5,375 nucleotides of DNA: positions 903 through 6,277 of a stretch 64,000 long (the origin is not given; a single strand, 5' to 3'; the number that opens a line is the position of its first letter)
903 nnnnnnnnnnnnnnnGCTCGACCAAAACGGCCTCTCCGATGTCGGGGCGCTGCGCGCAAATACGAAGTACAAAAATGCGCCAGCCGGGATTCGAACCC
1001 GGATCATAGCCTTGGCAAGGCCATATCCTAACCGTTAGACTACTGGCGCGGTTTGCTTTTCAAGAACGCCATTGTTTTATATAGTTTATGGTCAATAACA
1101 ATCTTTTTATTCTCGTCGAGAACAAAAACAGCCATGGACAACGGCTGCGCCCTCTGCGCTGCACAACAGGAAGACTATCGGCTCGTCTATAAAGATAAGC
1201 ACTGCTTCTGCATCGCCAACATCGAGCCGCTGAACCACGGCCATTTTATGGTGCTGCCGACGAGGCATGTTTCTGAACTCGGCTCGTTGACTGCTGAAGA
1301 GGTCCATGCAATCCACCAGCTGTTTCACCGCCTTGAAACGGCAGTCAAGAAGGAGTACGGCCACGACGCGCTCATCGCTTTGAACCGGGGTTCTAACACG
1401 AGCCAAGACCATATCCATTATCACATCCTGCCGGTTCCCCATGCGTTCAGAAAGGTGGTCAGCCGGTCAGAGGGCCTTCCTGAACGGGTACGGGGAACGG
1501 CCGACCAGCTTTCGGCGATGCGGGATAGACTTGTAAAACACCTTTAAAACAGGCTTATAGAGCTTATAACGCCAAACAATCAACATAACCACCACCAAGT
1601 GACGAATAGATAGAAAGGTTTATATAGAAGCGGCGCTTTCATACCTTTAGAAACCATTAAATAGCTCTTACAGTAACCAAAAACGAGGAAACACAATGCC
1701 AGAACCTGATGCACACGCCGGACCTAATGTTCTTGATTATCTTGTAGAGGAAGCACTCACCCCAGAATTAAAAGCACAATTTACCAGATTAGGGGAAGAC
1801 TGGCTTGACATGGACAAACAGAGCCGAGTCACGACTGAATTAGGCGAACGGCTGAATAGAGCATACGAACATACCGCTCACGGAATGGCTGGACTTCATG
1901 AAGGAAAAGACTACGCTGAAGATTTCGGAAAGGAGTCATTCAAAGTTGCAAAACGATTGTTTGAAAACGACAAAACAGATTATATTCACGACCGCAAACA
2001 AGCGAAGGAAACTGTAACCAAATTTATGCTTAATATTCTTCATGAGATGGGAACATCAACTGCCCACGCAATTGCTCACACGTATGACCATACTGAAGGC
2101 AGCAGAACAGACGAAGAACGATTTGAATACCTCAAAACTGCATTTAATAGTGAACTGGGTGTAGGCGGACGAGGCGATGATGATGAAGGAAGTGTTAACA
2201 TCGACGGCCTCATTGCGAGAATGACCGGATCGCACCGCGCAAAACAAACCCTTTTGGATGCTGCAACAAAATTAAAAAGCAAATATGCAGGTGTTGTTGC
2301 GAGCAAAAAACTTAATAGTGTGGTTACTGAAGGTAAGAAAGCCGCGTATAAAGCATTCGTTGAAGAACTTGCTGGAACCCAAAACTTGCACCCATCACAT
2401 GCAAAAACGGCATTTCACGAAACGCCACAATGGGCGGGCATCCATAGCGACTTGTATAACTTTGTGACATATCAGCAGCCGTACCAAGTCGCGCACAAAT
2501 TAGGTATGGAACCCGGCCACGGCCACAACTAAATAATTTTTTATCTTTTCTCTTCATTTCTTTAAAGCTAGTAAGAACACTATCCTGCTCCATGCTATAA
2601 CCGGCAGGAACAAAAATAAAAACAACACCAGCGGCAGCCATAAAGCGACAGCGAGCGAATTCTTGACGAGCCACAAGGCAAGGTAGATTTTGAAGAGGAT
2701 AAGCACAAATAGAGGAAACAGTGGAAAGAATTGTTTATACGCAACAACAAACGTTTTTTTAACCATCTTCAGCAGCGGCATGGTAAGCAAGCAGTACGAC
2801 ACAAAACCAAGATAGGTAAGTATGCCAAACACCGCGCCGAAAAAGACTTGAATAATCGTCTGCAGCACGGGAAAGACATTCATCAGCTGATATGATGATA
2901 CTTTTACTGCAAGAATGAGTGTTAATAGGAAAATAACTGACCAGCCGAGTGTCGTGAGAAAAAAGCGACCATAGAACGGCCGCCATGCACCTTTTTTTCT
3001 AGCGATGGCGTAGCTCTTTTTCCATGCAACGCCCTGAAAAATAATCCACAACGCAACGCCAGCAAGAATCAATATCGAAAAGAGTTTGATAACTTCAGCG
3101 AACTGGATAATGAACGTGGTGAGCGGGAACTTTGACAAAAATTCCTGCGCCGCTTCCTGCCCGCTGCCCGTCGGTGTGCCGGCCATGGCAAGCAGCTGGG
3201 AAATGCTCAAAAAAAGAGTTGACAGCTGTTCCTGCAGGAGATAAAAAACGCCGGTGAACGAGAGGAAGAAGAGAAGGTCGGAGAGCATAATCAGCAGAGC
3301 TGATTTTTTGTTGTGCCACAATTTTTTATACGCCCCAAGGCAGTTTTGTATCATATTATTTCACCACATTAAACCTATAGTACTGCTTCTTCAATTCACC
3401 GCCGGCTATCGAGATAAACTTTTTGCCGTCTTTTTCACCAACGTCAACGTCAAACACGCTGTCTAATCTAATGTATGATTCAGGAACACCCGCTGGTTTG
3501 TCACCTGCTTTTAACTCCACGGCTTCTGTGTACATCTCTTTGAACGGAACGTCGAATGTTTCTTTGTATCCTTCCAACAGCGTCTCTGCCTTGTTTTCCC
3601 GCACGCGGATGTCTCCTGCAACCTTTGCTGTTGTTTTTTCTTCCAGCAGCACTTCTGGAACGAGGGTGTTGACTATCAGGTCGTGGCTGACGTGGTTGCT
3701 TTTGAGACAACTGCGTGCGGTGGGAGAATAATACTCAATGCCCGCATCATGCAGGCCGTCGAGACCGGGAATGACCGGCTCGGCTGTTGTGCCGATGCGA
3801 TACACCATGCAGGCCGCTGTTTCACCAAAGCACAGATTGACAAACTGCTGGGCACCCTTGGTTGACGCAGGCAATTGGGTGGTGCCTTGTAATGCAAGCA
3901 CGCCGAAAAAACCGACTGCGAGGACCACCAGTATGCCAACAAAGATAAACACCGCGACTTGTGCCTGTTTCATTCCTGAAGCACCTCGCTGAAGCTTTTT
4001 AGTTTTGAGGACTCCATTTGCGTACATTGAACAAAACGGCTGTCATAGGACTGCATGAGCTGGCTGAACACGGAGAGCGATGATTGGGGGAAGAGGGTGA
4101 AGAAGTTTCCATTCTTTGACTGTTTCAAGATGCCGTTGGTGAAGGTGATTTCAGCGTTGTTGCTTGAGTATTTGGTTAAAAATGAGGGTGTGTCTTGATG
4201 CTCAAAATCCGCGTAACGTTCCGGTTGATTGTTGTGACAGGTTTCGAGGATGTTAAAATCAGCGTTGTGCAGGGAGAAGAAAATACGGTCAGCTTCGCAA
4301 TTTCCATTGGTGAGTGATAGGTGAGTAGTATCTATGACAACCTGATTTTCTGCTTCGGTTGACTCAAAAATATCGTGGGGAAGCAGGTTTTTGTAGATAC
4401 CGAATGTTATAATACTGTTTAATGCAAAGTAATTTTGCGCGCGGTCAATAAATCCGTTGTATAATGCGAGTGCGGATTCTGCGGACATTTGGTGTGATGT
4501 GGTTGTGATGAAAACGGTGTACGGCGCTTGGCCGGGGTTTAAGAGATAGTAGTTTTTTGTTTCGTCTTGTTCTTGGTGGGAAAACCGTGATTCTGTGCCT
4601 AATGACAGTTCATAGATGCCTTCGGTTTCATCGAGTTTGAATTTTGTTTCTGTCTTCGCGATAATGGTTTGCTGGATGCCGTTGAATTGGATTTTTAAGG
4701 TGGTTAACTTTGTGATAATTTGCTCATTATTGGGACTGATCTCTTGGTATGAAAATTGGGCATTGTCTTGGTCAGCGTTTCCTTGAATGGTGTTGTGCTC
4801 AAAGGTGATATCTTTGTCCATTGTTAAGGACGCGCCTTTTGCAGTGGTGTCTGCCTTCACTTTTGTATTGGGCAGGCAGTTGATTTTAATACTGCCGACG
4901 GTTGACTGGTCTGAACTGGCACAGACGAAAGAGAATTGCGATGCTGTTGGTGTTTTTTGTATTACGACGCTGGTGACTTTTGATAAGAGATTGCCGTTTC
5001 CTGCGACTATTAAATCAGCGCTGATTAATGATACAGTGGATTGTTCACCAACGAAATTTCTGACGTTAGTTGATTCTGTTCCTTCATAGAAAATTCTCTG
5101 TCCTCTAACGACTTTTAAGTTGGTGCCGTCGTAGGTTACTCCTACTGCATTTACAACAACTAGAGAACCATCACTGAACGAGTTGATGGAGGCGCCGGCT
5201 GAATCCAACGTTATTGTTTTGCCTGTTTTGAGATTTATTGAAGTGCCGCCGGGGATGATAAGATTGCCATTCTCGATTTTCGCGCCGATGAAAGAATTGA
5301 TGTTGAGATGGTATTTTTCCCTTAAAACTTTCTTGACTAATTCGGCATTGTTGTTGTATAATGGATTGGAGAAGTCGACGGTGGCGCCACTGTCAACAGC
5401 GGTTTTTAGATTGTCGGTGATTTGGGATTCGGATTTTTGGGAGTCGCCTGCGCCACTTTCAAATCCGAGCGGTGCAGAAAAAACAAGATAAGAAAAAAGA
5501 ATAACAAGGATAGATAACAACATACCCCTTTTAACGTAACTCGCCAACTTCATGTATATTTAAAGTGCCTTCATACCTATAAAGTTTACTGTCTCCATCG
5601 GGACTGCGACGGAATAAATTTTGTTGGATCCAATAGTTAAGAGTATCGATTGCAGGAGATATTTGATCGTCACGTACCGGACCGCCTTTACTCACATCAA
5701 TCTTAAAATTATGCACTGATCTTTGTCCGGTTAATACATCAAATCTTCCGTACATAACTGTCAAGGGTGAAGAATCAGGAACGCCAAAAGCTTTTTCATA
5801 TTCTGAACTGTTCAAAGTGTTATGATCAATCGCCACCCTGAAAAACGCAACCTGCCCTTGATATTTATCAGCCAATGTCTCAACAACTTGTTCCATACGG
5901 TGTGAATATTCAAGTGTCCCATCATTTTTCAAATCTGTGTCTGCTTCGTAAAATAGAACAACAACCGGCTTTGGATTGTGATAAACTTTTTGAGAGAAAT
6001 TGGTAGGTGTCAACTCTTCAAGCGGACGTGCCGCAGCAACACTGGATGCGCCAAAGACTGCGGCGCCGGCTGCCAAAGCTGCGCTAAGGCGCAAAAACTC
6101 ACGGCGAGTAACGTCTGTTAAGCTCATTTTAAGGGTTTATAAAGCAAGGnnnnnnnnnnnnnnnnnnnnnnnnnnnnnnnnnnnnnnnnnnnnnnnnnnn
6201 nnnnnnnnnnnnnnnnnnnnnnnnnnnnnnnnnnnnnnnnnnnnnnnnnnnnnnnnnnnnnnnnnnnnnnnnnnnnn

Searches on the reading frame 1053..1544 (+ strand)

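Call 39: search_protein_families(library=pfam, proteins=[window:1053-1544:+], max_evalue=0.001)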
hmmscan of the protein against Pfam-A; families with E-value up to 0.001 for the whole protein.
window:1053-1544:+ (164 aa): 3 families
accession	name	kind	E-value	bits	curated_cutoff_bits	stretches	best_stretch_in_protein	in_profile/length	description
PF11969.13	DcpS_C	-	2e-12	48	24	1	32-131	2-105/114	Scavenger mRNA decapping enzyme C-term binding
PF01230.28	HIT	-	3.2e-12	47.4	21.5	1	39-127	3-94/98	HIT domain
PF04677.20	CwfJ_C_1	-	1.2e-07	32.1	21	1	28-134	10-115/122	Protein similar to CwfJ C-terminus 1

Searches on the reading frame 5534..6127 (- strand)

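Call 39: search_protein_families(library=pfam, proteins=[window:5534-6127:-], max_evalue=0.001)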
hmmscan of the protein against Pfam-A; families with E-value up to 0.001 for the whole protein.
window:5534-6127:- (198 aa): 1 family
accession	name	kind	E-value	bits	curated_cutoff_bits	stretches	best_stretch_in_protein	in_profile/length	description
PF10518.14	TAT_signal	-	0.00075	19.8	22.7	1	6-24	2-20/21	TAT (twin-arginine translocation) pathway signal sequence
